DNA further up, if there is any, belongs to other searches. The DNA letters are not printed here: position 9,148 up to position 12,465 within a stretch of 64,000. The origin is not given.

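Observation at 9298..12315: Orphan 1005-aa protein made of two complete PilB/GspE ATPase units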

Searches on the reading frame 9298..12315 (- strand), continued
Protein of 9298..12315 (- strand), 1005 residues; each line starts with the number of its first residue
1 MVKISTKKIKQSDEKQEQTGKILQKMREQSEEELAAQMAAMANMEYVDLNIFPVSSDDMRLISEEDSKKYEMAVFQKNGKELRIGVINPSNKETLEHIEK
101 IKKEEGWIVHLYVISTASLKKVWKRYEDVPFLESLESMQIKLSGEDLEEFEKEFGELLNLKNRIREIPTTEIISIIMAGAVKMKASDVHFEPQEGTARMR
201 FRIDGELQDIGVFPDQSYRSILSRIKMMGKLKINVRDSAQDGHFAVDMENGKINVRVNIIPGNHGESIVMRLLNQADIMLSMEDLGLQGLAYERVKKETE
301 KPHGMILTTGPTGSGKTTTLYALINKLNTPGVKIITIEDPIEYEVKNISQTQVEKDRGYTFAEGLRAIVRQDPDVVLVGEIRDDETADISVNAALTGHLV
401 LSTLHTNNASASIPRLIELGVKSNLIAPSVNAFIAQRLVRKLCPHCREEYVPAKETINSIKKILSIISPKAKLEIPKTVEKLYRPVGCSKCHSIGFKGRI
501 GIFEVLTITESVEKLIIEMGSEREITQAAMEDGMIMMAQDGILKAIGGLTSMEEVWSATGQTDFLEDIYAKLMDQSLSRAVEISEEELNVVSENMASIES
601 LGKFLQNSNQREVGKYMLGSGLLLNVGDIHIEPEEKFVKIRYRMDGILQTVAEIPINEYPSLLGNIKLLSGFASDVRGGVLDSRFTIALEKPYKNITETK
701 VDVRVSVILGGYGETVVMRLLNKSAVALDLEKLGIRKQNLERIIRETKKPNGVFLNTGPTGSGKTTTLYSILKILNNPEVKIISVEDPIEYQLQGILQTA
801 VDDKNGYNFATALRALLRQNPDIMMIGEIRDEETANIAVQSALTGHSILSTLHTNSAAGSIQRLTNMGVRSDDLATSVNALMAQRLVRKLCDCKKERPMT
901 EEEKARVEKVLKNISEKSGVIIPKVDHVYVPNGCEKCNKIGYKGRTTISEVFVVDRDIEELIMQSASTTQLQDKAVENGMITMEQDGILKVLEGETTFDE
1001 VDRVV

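Call 50: search_protein_families(library=pfam, proteins=[L056:7189-8439:-, L056:5985-7157:-, L056:5291-5746:-, L056:3814-5031:-, L056:1570-2916:-, L056:851-1588:-, L035:8793-9815:+, L057:8883-9653:+, L058:4033-4824:+, L044:8566-9591:-], max_evalue=0.01)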
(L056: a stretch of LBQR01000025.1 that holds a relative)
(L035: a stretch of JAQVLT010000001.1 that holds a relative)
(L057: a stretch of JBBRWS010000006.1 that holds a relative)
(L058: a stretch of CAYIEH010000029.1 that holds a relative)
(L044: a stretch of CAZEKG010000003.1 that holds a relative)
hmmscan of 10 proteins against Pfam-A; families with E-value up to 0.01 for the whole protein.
L056:7189-8439:- (417 aa): 5 families
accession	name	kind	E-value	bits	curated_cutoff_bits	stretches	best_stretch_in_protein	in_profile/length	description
PF13184.12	KH_5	-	2.1e-28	98.7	27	1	276-344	1-69/69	NusA-like KH domain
PF08529.16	NusA_N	-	3.1e-28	98.8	23.8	1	16-171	1-119/119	NusA N-terminal domain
PF00575.29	S1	-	5.6e-07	30.3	22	1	180-238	3-68/74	S1 RNA binding domain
PF00013.35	KH_1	-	2.1e-05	24.6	21.5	0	355-397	5-44/66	KH domain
PF23095.1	KH_NusA_C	-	0.0001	22.7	34.2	1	352-385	1-34/59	Transcription termination/antitermination protein NusA, KH domain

L056:5985-7157:- (391 aa): 4 families
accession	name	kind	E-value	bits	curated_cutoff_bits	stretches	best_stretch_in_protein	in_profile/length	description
PF05697.18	Trigger_N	-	1.3e-28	100.5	22.2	1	2-148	4-143/144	Bacterial trigger factor protein (TF)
PF05698.19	Trigger_C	-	4e-23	82.7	22.7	1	267-389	2-122/162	Bacterial trigger factor protein (TF) C-terminus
PF00254.34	FKBP_C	-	5.3e-12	46.3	21.1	1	161-234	3-79/94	FKBP-type peptidyl-prolyl cis-trans isomerase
PF06825.17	HSBP1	-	0.0084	16.4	28.6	0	317-351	7-41/51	Heat shock factor binding protein 1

L056:5291-5746:- (152 aa): 1 family
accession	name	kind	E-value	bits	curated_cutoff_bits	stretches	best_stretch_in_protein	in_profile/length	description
PF00574.28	CLP_protease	-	3e-72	242.8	20.2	1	1-152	29-180/182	Clp protease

L056:3814-5031:- (406 aa): 1 family
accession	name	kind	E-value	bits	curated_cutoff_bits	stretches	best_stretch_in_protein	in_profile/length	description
PF00482.28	T2SSF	-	2.3e-56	189.5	25.2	2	71-194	1-125/125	Type II secretion system (T2SS), protein F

L056:1570-2916:- (449 aa): 3 families
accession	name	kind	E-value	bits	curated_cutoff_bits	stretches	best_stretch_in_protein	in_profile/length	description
PF01138.27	RNase_PH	-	1.1e-45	155.7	25.5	2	12-144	2-130/130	3' exoribonuclease family, domain 1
PF03725.20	RNase_PH_C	-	5.8e-13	49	20.8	1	147-210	1-66/67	3' exoribonuclease family, domain 2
PF03726.19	PNPase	-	1.3e-10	42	24.6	1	243-323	3-80/81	Polyribonucleotide nucleotidyltransferase, RNA binding domain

L056:851-1588:- (246 aa): 6 families
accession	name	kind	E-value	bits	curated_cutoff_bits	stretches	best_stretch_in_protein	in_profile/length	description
PF00575.29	S1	-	8.8e-21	74.5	22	1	171-242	2-74/74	S1 RNA binding domain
PF00013.35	KH_1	-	1.1e-12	48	21.5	1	108-165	2-65/66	KH domain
PF22675.2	KH-I_KHDC4-BBP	-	8.8e-06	25.9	30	0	117-145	8-36/76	KHDC4/BBP-like, KH-domain type I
PF03725.20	RNase_PH_C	-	0.00033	21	20.8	1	10-80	2-66/67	3' exoribonuclease family, domain 2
PF24685.1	OB_RRP5_4th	-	0.002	18.6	31.5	1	170-235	5-75/92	RRP5 OB-fold domain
PF17092.11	PCB_OB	-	0.0024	19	27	1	155-230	13-99/111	Penicillin-binding protein OB-like domain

L035:8793-9815:+ (341 aa): 0 families

L057:8883-9653:+ (257 aa): 0 families

L058:4033-4824:+ (264 aa): 0 families

L044:8566-9591:- (342 aa): 3 families
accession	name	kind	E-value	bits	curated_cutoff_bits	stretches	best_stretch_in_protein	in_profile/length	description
PF00814.31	TsaD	-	2.5e-97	326.1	24.8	1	27-313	2-263/264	tRNA N6-adenosine threonylcarbamoyltransferase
PF22521.2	HypF_C_2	-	8.2e-10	39.3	27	1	154-306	86-233/241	Carbamoyltransferase, Kae1-like Domain, second subdomain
PF01869.26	BcrAD_BadFG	-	0.00077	19.5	31.5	0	46-129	32-105/271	BadF/BadG/BcrA/BcrD ATPase family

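Call 51: predict_structure(alignment_id=A1)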
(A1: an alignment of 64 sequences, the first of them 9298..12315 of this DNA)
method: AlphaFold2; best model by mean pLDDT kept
length: 1005 residues; sequences in the alignment: 64
mean_pLDDT: 82.3   pTM: 0.46
mean pLDDT of the five models: 82.3, 82.0, 80.3, 75.7, 75.6
residues with pLDDT >= 90: 272; 70-90: 606; 50-70: 96; < 50: 31
segments of 3 or more residues with pLDDT < 50: 1-12, 130-137, 572-578
pLDDT, mean of each block of 10 residues (from residue 1): 37 54 67 79 83 77 84 86 88 86 82 87 74 45 64 58 61 79 83 88 80 81 83 80 77 82 88 62 82 89 92 84 87 88 79 84 89 91 91 93 91 92 91 93 92 84 76 76 88 84 91 87 84 87 91 85 60 49 87 83 83 86 85 89 77 86 83 66 79 79 79 85 62 88 91 91 87 85 81 77 78 80 89 92 92 91 92 93 92 90 88 86 86 79 88 93 91 92 93 91 85
secondary structure, 60 per line:
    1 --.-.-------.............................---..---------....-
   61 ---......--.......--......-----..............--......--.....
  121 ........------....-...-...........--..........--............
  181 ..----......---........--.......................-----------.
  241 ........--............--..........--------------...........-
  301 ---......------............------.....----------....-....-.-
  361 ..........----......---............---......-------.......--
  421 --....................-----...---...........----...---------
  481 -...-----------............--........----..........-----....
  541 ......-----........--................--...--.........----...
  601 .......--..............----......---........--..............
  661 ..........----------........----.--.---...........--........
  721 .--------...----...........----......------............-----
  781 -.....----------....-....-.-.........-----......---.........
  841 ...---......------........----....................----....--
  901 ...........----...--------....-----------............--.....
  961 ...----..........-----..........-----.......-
elements in order (helices of 4 or more, strands of 3 or more residues): H13-41 H56-59 H64-69 E72-78 E81-86 H92-105 E108-113 H116-128 H135-138 E140-142 H144-154 H157-166 H169-182 E187-192 E196-203 E206-214 H215-228 E240-248 E251-262 E265-274 H289-299 E304-309 H316-327 E334-338 E349-352 H361-370 E375-380 H384-395 E399-404 H412-418 H423-429 E430-442 E448-450 H454-464 E482-484 E496-507 H510-517 H522-531 H537-546 H552-559 H562-577 E580-582 H585-593 H598-607 H610-623 E628-633 E637-644 E647-655 H656-670 E681-688 E700-710 E713-721 H737-747 E752-757 H764-775 E782-786 E797-800 H809-817 E823-828 H832-843 E847-852 H859-866 H871-877 E878-890 E895-898 H901-911 E927-930 E942-953 H956-963 H968-977 H983-992 H998-1004

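Call 55: find_homologous_proteins(query=L056:3814-5031:-, max_evalue=1e-20)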
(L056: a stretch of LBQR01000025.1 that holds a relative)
Query L056:3814-5031:- (406 aa): 3637 proteins with E <= 1e-20 among 7827 candidates; the best 120 are listed.
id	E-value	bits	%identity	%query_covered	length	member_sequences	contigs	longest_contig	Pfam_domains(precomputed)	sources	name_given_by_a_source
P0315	2.7e-237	805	93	100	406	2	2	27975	PF00482.29,PF28597.1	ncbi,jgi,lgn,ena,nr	ncbi:MAG: hypothetical protein ACD_7C00082G0002 [uncultured bacterium]|nr:MAG: hypothetical protein 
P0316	1.9e-234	795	91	100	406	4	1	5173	PF00482.29,PF28597.1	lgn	-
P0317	4.5e-230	781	88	100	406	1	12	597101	PF00482.29,PF28597.1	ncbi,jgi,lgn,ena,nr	ncbi:MAG: hypothetical protein UR60_C0010G0010 [Candidatus Moranbacteria bacterium GW2011_GWF2_34_56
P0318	7.2e-230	780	88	100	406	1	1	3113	PF00482.29,PF28597.1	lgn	-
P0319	2.4e-229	778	89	100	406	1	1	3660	PF00482.29,PF28597.1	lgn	-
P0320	3.6e-229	778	88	100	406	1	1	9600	PF00482.29,PF28597.1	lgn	-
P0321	1.8e-228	776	87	100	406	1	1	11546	PF00482.29,PF28597.1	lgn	-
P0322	1.9e-225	766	88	100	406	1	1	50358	PF00482.29,PF28597.1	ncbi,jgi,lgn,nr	ncbi:MAG: type II secretion system F family protein [Candidatus Moranbacteria bacterium]|jgi:type IV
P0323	2.7e-225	765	87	100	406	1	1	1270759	PF00482.29,PF28597.1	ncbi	ncbi:MAG: type II secretion system F family protein [Candidatus Moraniibacteriota bacterium]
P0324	5.6e-225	764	87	100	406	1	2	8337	PF00482.29,PF28597.1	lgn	-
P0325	1.0e-224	763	87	100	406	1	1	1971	PF00482.29,PF28597.1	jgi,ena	-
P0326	1.1e-224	763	87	100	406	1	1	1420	PF00482.29,PF28597.1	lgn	-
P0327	2.4e-224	762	86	100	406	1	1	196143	PF00482.29,PF28597.1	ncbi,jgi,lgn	ncbi:MAG: type II secretion system F family protein [Parcubacteria group bacterium]|jgi:type IV pilu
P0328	4.3e-223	758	86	100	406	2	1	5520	PF00482.29,PF28597.1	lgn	-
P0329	7.8e-223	757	86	100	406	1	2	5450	PF00482.29,PF28597.1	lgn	-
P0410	1.1e-160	553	58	100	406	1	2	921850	PF00482.29,PF28597.1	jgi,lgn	jgi:type IV pilus assembly protein PilC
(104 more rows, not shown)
